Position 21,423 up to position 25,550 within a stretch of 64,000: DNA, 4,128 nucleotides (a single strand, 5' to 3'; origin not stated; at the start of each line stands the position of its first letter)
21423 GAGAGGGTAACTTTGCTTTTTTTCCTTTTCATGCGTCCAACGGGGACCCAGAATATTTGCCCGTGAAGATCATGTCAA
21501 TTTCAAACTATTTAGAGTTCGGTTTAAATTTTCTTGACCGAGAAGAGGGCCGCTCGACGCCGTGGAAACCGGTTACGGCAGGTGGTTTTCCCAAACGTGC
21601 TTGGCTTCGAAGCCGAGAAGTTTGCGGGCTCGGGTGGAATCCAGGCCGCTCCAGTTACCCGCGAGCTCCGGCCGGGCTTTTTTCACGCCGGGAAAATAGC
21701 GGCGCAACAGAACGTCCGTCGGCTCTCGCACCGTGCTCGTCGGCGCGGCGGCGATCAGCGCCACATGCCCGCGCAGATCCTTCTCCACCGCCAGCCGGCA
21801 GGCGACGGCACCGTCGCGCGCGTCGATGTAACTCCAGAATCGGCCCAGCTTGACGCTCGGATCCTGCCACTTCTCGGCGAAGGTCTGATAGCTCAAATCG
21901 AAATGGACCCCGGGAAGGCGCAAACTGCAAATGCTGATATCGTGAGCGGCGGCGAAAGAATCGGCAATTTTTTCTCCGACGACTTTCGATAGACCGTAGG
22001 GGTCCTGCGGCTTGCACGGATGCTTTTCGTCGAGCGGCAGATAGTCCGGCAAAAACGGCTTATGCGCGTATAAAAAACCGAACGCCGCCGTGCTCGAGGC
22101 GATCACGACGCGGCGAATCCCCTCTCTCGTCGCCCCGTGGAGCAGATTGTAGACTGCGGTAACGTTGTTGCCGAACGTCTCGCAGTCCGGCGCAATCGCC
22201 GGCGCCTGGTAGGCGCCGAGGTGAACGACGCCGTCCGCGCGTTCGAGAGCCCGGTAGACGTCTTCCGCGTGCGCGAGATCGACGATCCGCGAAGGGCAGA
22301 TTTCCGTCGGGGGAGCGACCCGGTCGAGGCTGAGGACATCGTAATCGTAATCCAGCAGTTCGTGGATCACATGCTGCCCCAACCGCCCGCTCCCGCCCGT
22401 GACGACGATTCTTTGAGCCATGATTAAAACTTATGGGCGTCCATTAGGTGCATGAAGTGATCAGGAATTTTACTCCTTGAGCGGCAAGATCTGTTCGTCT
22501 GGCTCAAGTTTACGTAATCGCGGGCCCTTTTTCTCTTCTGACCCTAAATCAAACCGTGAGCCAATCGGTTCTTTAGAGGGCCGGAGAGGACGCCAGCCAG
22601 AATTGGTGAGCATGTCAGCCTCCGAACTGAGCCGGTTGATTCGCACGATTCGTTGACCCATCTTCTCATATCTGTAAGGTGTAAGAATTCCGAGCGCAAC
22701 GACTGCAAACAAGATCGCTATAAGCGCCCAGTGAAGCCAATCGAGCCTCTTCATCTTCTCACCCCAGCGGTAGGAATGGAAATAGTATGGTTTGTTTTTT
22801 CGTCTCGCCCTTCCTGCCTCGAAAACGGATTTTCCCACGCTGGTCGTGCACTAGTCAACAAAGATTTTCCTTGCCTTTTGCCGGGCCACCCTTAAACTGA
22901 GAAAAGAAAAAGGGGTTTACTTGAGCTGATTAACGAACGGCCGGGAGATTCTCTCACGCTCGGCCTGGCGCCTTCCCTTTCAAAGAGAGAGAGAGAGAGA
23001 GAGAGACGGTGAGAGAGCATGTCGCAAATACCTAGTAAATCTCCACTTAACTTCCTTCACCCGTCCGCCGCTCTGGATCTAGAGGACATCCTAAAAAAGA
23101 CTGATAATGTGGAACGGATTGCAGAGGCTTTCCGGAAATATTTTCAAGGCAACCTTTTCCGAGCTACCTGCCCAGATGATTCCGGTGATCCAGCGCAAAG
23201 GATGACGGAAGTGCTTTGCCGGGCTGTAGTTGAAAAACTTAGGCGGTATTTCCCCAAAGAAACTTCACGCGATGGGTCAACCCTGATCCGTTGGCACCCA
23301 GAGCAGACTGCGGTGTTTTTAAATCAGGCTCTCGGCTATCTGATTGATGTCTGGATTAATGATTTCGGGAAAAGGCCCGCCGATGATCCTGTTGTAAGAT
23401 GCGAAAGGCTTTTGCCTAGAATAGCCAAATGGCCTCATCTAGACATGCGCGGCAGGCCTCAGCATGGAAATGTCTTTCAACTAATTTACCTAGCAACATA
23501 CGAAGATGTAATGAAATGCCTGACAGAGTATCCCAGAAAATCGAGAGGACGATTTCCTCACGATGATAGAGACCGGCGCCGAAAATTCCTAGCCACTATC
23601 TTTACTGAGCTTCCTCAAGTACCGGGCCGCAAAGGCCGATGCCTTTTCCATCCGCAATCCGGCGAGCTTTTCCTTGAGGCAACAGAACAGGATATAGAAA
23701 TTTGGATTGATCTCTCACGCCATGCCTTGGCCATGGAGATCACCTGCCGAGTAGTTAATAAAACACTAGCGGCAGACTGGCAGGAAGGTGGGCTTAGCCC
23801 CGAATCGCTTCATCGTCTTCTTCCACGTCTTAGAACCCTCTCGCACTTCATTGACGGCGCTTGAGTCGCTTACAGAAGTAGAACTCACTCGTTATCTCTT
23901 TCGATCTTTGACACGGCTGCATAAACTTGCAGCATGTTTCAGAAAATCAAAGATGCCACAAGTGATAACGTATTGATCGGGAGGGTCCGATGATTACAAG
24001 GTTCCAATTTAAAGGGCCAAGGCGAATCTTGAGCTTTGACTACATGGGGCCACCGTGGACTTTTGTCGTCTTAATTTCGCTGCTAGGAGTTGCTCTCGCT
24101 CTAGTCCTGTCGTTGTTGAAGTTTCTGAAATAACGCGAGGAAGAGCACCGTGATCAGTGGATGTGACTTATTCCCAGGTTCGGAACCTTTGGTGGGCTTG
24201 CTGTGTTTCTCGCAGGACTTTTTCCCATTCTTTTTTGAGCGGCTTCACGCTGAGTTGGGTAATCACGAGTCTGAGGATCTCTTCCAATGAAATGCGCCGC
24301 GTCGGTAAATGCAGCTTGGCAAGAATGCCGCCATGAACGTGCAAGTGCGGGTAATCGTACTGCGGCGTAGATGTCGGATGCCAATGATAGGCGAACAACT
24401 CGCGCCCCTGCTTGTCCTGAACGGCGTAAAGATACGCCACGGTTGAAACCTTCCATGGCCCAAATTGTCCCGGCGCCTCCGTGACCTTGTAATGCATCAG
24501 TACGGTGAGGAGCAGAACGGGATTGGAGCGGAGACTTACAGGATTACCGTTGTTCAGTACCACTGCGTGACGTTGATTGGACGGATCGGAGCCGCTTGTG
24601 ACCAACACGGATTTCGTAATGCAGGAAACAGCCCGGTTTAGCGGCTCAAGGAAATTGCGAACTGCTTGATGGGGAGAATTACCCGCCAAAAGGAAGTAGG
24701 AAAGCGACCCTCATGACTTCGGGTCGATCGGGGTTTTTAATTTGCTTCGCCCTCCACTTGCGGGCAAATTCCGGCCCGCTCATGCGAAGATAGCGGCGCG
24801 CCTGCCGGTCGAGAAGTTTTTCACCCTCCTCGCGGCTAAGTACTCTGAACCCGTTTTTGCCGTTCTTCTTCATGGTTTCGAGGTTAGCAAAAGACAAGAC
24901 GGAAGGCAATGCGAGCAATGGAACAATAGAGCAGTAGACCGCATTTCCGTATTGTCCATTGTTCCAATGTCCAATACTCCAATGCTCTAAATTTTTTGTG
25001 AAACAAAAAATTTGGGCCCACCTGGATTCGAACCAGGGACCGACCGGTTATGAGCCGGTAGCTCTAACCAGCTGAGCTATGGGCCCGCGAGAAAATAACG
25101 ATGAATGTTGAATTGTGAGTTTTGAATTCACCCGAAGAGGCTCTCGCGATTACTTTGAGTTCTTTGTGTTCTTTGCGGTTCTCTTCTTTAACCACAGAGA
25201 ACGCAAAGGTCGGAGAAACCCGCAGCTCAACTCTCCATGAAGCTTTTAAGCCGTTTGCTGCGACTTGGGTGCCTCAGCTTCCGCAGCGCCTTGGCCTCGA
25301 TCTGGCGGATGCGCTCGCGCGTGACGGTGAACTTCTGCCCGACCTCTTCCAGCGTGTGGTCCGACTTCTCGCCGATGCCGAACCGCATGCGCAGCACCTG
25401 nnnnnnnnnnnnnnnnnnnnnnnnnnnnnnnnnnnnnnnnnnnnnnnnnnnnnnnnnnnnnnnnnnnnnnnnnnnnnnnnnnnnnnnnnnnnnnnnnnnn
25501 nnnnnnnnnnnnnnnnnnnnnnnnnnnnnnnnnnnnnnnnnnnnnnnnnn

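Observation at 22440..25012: Low-GC ~2.6-kb islet of four unknown genes abutting the 3' end of a tRNA(CAU) gene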

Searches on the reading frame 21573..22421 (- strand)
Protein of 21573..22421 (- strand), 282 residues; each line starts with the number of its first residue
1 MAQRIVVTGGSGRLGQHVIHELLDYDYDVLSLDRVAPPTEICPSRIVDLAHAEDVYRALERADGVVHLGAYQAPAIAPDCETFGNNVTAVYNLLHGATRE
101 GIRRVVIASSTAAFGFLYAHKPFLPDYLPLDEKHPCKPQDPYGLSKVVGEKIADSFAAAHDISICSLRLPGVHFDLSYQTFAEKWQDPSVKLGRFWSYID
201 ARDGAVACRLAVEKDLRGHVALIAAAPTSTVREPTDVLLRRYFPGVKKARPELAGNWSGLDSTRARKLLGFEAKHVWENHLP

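Call 6: search_protein_families(library=pfam, proteins=[window:21573-22421:-], max_evalue=1)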
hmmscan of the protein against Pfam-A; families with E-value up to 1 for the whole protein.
window:21573-22421:- (282 aa): 9 families
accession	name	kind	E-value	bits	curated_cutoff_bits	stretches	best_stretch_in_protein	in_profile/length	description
PF01370.27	Epimerase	-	6.8e-26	91.6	20.9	1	5-170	1-170/240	NAD dependent epimerase/dehydratase family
PF16363.11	GDP_Man_Dehyd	-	9.8e-16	58.5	27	1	7-169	2-180/332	GDP-mannose 4,6 dehydratase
PF04321.23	RmlD_sub_bind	-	2.9e-09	36.8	27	1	4-154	2-137/287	RmlD substrate binding domain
PF01073.25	3Beta_HSD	-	6.8e-09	35.6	22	1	6-170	1-179/280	3-beta hydroxysteroid dehydrogenase/isomerase family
PF07993.18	NAD_binding_4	-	5.6e-07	29.4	20.1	2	53-173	80-208/258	Male sterility protein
PF13460.12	NAD_binding_10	-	3.2e-06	27.6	27.2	1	9-114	1-102/184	NAD(P)H-binding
PF02719.21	Polysacc_synt_2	-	5e-05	23.1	20.2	1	7-111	3-129/293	Polysaccharide biosynthesis protein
PF05368.20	NmrA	-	0.0031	17.6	27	1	2-106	2-103/298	NmrA-like family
PF00106.31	adh_short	-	0.23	11.3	26.6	1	4-45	2-43/195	short chain dehydrogenase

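Call 16: find_encoding_contigs(protein=window:21573-22421:-, flank=10000, max_places=10)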
Protein window:21573-22421:- (282 aa): 5 contigs read that carry it; 4 places shown.
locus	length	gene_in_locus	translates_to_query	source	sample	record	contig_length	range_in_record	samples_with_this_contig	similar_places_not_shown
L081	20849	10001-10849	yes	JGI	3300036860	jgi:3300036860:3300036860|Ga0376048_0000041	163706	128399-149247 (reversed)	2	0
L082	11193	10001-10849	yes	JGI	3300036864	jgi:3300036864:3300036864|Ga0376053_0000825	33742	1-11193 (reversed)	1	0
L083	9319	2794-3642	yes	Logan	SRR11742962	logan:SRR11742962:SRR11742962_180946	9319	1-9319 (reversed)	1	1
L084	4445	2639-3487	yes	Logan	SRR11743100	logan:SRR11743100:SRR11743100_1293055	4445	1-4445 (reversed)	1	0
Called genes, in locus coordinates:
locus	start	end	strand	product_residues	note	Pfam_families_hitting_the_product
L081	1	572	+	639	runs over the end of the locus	PF13292:DXP_synthase_N, PF02779:Transket_pyr, PF02780:Transketolase_C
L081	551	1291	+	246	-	PF01479:S4 (weak), PF01728:FtsJ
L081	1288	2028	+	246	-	PF03009:GDPD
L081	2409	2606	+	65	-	PF01165:Ribosomal_S21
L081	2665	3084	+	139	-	PF09424:YqeY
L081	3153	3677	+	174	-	PF02674:Colicin_V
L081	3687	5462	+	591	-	PF01807:Zn_ribbon_DnaG, PF08275:DNAG_N, PF01751:Toprim, PF13155:Toprim_2, PF13362:Toprim_3 (weak), PF13662:Toprim_4, PF10410:DnaB_bind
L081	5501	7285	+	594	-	PF03979:Sigma70_r1_1, PF00140:Sigma70_r1_2, PF04546:Sigma70_ner, PF04542:Sigma70_r2, PF04539:Sigma70_r3, PF04545:Sigma70_r4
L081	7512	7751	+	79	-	-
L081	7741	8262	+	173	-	-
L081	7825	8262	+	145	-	-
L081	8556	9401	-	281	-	-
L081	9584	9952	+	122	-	-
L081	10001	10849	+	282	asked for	PF01073:3Beta_HSD, PF01370:Epimerase, PF04321:RmlD_sub_bind, PF07993:NAD_binding_4 (faint), PF13460:NAD_binding_10 (weak), PF16363:GDP_Man_Dehyd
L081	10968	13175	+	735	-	PF00355:Rieske, PF19301:LigXa_C (weak), PF13379:NMT1_2, PF09084:NMT1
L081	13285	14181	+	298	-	PF01073:3Beta_HSD (weak), PF01370:Epimerase, PF04321:RmlD_sub_bind (faint), PF13460:NAD_binding_10, PF16363:GDP_Man_Dehyd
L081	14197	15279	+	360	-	PF12973:Cupin_7 (faint), PF07883:Cupin_2 (weak)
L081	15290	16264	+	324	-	PF04069:OpuAC (weak), PF09084:NMT1, PF12974:Phosphonate-bd, PF13379:NMT1_2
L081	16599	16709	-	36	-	-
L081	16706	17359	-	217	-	PF13379:NMT1_2 (weak), PF09084:NMT1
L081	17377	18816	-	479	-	PF20695:UbiD_N, PF01977:UbiD, PF20696:UbiD_C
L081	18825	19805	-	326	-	PF13379:NMT1_2, PF09084:NMT1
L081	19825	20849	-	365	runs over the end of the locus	PF03401:TctC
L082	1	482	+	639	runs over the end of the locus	PF13292:DXP_synthase_N, PF02779:Transket_pyr, PF02780:Transketolase_C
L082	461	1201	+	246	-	PF01479:S4 (weak), PF01728:FtsJ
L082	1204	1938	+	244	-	PF03009:GDPD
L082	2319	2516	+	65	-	PF01165:Ribosomal_S21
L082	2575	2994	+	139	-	PF09424:YqeY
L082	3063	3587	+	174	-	PF02674:Colicin_V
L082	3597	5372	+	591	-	PF01807:Zn_ribbon_DnaG, PF08275:DNAG_N, PF01751:Toprim, PF13155:Toprim_2, PF13362:Toprim_3 (weak), PF13662:Toprim_4, PF10410:DnaB_bind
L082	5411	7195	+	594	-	PF03979:Sigma70_r1_1, PF00140:Sigma70_r1_2, PF04546:Sigma70_ner, PF04542:Sigma70_r2, PF04539:Sigma70_r3, PF04545:Sigma70_r4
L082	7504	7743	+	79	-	-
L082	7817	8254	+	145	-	-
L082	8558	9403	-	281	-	-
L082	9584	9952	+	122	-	-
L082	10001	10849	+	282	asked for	PF01073:3Beta_HSD, PF01370:Epimerase, PF04321:RmlD_sub_bind, PF07993:NAD_binding_4 (faint), PF13460:NAD_binding_10 (weak), PF16363:GDP_Man_Dehyd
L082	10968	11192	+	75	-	?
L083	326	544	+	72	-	-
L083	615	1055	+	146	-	-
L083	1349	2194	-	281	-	-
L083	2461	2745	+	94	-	-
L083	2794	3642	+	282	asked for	PF01073:3Beta_HSD, PF01370:Epimerase, PF04321:RmlD_sub_bind, PF07993:NAD_binding_4 (faint), PF13460:NAD_binding_10 (weak), PF16363:GDP_Man_Dehyd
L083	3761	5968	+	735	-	PF00355:Rieske, PF19301:LigXa_C (weak), PF13379:NMT1_2, PF09084:NMT1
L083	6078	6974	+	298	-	PF01073:3Beta_HSD (weak), PF01370:Epimerase, PF04321:RmlD_sub_bind (faint), PF13460:NAD_binding_10, PF16363:GDP_Man_Dehyd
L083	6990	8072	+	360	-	PF12973:Cupin_7 (faint), PF07883:Cupin_2 (weak)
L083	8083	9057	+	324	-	PF04069:OpuAC (weak), PF09084:NMT1, PF12974:Phosphonate-bd, PF13379:NMT1_2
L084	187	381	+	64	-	-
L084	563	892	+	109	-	-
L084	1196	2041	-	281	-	-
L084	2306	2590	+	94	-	-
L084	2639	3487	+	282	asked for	PF01073:3Beta_HSD, PF01370:Epimerase, PF04321:RmlD_sub_bind, PF07993:NAD_binding_4 (faint), PF13460:NAD_binding_10 (weak), PF16363:GDP_Man_Dehyd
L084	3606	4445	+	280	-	?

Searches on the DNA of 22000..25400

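Call 86: search_rna_families(source=window, start=22000, end=25400, threshold=evalue, max_evalue=1)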
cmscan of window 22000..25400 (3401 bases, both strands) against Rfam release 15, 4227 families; matches with E-value up to 1: 3.
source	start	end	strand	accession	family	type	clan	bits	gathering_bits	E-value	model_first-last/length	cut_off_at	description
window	25013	25086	-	RF00005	tRNA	Gene; tRNA;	CL00001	70.6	29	1.1e-14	1-71/71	no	tRNA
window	25012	25086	+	RF04354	Plastid-ycf2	Cis-reg;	-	42.2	65.7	8.5e-07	1-75/75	no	Plastid-ycf2 5UTR RNA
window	25146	25225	+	RF03566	mir-4875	Gene; miRNA;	-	21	90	0.82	1-73/73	no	mir-4875 microRNA precursor family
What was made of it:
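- Tried and rejected: Rfam found only the tRNA in the islet (call 86).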
